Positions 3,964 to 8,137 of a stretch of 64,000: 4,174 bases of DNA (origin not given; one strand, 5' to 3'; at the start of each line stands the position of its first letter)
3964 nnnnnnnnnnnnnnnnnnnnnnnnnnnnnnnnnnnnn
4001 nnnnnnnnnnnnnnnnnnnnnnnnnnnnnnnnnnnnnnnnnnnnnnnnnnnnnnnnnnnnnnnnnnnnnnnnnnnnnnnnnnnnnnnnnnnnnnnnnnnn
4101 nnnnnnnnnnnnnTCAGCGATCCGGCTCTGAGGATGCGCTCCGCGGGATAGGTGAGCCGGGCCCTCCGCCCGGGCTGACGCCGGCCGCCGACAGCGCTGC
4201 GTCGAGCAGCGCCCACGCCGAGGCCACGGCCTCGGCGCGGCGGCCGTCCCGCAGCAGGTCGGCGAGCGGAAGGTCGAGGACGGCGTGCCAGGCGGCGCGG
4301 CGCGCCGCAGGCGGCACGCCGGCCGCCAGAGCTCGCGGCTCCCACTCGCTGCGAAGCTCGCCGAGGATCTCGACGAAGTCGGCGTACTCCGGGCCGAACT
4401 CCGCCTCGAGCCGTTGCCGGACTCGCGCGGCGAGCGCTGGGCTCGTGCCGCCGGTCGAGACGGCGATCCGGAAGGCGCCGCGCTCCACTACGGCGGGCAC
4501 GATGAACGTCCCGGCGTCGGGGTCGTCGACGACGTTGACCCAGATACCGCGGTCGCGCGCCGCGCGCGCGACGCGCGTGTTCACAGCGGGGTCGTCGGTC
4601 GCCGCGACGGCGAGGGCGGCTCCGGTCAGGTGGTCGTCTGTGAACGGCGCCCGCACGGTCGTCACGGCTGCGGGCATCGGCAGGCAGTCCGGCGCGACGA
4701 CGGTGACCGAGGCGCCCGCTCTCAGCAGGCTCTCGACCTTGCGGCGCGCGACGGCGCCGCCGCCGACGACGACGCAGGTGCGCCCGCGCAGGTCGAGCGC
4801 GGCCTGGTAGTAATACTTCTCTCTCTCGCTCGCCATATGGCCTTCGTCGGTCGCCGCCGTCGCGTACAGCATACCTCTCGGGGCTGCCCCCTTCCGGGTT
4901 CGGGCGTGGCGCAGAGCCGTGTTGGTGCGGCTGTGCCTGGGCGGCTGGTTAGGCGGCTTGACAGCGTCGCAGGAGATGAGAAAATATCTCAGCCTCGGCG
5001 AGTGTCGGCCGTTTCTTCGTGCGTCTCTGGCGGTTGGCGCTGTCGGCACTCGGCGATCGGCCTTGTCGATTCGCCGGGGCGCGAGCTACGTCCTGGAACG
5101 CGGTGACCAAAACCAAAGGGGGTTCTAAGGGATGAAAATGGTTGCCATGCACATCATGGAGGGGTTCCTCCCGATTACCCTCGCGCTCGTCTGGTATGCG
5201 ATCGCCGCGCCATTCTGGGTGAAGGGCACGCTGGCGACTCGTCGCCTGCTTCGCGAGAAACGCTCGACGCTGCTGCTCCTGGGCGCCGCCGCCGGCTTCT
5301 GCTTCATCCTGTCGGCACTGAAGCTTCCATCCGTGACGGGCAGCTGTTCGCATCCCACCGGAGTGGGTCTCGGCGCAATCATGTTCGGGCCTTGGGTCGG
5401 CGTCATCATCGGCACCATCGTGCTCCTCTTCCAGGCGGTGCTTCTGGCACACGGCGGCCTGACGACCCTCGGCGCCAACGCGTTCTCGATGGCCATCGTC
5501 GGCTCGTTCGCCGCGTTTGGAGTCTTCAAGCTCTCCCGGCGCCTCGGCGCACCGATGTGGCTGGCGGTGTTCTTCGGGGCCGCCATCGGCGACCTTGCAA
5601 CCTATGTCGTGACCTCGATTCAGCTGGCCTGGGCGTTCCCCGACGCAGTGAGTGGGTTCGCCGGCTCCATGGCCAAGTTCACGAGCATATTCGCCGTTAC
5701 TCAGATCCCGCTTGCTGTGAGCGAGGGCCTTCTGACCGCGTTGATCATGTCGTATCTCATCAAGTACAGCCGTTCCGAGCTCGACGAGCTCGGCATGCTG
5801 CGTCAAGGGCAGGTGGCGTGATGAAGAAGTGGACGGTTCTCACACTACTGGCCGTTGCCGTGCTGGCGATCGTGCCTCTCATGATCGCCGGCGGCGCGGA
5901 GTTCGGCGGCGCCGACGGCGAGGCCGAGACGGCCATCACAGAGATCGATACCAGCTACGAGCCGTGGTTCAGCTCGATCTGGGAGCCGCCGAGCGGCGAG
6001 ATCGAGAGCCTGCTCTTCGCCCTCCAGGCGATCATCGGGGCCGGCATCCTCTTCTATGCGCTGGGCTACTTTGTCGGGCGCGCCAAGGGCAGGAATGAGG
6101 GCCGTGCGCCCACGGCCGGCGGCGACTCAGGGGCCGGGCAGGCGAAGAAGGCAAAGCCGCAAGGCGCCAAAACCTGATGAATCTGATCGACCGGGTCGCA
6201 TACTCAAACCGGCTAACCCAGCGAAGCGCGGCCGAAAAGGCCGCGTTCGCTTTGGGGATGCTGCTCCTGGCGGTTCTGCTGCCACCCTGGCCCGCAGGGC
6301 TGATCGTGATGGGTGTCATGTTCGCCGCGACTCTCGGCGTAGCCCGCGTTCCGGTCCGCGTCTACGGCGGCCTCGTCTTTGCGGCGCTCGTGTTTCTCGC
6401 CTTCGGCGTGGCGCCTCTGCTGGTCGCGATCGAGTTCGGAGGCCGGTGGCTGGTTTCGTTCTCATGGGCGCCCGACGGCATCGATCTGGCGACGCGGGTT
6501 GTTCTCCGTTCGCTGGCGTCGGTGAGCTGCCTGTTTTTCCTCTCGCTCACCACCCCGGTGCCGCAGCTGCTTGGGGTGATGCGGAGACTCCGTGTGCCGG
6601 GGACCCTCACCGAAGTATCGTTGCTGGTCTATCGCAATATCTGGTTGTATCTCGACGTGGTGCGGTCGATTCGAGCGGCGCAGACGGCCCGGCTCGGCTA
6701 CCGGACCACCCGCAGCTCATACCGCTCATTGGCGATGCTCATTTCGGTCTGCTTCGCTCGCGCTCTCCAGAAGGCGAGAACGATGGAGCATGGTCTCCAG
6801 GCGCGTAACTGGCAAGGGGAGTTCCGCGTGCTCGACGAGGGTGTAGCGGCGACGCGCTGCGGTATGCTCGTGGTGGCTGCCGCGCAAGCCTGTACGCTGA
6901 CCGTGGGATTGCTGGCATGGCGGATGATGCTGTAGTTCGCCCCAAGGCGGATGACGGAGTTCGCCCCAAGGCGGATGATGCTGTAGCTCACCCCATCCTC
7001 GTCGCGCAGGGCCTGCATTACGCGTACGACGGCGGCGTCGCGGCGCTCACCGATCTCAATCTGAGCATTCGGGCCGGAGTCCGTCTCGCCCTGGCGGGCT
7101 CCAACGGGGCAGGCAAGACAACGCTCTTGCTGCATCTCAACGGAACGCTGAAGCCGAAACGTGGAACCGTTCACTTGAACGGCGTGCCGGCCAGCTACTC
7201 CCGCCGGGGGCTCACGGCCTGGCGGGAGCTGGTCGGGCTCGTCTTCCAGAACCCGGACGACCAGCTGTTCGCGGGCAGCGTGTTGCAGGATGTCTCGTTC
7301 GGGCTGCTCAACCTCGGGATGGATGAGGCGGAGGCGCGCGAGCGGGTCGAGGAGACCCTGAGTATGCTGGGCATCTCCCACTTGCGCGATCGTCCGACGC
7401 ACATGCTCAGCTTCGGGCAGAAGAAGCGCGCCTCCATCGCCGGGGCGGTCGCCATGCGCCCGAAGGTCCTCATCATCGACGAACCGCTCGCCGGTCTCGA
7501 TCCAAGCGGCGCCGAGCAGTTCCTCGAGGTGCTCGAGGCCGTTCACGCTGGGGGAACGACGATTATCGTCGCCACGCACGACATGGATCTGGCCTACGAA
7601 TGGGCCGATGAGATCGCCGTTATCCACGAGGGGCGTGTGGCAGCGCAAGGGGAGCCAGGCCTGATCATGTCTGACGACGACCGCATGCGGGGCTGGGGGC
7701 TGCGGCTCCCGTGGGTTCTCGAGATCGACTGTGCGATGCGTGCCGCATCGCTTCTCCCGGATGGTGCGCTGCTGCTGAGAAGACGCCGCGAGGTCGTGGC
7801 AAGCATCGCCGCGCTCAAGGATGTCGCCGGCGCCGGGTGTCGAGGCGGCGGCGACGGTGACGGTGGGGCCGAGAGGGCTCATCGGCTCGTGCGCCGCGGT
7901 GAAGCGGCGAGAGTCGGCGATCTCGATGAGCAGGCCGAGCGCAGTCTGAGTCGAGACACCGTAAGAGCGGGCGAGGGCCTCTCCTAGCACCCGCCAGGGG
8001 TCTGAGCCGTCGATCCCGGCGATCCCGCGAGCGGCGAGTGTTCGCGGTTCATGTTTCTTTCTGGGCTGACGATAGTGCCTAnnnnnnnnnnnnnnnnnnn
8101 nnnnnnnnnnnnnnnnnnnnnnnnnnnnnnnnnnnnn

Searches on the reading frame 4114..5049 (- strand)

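Call 65: search_protein_families(library=pfam, proteins=[window:4114-5049:-], max_evalue=0.01)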
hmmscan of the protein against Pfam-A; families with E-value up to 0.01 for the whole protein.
window:4114-5049:- (311 aa): 3 families
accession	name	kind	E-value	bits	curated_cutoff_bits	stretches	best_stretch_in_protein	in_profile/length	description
PF13241.12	NAD_binding_7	-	2.5e-33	115.2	22.1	1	84-186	2-104/104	Putative NAD(P)-binding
PF14824.11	Sirohm_synth_M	-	3.7e-09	36.3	25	1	195-216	6-27/28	Sirohaem biosynthesis protein central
PF10414.14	CysG_dimeriser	-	0.0041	17.3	23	1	242-276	18-52/58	Sirohaem synthase dimerisation region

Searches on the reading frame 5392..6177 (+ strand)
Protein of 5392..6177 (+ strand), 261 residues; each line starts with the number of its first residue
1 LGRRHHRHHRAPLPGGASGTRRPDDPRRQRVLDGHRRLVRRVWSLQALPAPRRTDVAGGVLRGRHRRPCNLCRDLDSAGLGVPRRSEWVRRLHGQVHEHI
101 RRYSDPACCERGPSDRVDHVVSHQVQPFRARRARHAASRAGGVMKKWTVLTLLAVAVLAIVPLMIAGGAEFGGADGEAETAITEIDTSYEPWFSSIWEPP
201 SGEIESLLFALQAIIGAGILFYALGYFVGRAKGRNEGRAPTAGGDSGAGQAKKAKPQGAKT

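Call 64: search_protein_families(library=pfam, proteins=[window:5392-6177:+])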
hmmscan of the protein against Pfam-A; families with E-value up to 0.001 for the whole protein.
window:5392-6177:+ (261 aa): 1 family
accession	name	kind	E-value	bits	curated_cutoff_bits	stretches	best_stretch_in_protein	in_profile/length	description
PF02553.20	CbiN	-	6.1e-31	106.6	25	1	149-213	2-66/67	Cobalt transport protein component CbiN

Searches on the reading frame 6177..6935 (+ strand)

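Call 64: search_protein_families(library=pfam, proteins=[window:6177-6935:+])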
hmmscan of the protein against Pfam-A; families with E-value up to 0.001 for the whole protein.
window:6177-6935:+ (252 aa): 1 family
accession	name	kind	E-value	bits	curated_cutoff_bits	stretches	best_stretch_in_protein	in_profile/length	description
PF02361.21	CbiQ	-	6e-38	131.1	25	1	12-214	3-210/216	Cobalt transport protein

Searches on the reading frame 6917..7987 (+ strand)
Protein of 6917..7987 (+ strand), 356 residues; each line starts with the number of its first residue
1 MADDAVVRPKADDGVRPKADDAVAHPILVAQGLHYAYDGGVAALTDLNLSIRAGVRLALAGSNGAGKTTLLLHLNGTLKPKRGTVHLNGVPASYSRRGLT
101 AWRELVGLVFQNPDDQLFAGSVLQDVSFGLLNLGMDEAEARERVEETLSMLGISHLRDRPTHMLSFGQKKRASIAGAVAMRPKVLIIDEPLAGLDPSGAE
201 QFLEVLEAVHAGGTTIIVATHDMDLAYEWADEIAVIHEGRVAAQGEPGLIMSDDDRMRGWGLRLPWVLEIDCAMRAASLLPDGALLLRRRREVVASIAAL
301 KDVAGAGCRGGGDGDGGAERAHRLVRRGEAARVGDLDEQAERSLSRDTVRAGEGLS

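Call 64: search_protein_families(library=pfam, proteins=[window:6917-7987:+])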
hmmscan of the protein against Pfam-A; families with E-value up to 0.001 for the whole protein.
window:6917-7987:+ (356 aa): 2 families
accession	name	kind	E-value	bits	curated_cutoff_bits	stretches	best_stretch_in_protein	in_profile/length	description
PF00005.33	ABC_tran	-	2.3e-30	106.4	25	1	44-192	1-137/137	ABC transporter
PF13304.12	AAA_21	-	6e-12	46.7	27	1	147-223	221-300/304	AAA domain, putative AbiEii toxin, Type IV TA system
